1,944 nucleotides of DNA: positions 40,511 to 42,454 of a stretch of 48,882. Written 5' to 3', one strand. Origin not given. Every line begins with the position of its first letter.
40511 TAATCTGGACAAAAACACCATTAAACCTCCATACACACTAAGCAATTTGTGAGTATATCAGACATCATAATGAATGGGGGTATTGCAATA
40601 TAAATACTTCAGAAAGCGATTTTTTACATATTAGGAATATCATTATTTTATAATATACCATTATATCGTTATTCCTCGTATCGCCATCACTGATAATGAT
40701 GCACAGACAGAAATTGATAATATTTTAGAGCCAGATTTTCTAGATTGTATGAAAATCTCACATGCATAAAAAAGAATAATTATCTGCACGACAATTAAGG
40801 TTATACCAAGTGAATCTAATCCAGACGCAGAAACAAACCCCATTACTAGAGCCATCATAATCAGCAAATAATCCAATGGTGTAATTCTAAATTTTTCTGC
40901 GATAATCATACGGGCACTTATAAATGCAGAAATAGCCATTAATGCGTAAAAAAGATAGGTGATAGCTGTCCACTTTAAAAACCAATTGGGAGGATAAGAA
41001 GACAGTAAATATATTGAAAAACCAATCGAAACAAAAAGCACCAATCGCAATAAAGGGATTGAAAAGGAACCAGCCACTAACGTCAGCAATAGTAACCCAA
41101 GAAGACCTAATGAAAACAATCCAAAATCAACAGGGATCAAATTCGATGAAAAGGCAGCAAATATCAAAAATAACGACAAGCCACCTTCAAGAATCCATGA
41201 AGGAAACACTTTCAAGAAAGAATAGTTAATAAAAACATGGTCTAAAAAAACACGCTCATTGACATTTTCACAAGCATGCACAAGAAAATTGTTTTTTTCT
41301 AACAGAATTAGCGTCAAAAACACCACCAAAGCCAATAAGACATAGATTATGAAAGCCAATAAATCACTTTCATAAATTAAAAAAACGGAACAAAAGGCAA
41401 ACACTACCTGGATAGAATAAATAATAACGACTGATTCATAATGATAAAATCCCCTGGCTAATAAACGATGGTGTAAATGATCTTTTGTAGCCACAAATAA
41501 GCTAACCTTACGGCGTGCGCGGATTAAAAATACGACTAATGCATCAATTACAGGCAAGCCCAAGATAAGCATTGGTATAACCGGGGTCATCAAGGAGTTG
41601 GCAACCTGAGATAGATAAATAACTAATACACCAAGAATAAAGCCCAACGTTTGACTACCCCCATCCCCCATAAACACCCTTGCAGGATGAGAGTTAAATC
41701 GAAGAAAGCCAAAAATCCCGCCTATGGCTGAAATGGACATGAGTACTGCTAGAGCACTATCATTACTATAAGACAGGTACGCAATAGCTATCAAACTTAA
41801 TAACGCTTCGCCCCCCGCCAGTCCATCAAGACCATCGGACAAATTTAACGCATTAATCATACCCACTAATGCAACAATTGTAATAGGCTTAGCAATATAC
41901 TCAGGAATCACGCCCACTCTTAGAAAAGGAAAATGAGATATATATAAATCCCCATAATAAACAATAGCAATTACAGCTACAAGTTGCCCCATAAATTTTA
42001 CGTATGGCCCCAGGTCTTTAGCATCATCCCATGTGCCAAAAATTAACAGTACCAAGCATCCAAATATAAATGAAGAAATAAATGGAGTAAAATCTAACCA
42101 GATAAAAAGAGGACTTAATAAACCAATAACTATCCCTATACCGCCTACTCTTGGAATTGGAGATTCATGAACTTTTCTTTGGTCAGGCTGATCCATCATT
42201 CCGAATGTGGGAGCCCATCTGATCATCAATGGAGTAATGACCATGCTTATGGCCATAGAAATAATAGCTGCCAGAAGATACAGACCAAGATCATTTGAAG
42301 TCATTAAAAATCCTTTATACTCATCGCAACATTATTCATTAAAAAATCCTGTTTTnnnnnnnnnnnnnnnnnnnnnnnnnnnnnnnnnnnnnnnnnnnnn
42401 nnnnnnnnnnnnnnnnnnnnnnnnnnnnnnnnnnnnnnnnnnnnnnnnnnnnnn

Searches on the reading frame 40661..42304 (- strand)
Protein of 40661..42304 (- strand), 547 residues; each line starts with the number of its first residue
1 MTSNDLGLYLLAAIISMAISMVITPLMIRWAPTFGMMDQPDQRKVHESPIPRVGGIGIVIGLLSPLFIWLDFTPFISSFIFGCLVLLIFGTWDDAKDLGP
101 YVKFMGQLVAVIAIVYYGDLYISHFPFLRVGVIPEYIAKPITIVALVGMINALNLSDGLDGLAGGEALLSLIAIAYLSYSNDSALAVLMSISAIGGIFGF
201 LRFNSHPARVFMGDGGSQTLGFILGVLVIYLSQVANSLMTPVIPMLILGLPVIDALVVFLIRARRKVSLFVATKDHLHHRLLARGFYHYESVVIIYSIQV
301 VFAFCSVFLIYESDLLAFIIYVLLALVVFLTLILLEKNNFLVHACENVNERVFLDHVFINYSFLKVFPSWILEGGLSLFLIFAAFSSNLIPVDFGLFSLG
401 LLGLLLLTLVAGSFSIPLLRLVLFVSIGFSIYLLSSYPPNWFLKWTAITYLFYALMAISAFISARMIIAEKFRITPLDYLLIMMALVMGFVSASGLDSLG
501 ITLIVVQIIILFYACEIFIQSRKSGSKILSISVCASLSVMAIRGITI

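Call 6: search_protein_families(library=ncbifam, proteins=[window:40661-42304:-], max_evalue=0.00001)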
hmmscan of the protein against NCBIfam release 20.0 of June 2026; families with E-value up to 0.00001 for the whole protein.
window:40661-42304:- (547 aa): 3 families
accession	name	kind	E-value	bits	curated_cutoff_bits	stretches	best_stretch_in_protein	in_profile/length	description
TIGR02380.1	ECA_wecA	exception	1.6e-41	142.6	326.05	1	17-331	7-329/346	UDP-N-acetylglucosamine--undecaprenyl-phosphate N-acetylglucosaminephosphotransferase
NF053644.1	MraY_archaea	equivalog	2.5e-20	73.1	450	1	103-304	153-337/340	pseudomurein biosynthesis MraY family phospho-N-acetylmuramoyl-pentapeptide-transferase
TIGR00445.1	mraY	equivalog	4.6e-19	69.1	192.05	1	41-306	26-314/321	phospho-N-acetylmuramoyl-pentapeptide-transferase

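Call 12: search_protein_families(library=pfam, proteins=[window:40661-42304:-], max_evalue=5)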
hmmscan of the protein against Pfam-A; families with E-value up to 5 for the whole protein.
window:40661-42304:- (547 aa): 1 family
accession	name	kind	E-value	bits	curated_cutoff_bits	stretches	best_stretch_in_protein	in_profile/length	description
PF00953.26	Glycos_transf_4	-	1.6e-37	129.4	27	1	78-231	3-159/160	Glycosyl transferase family 4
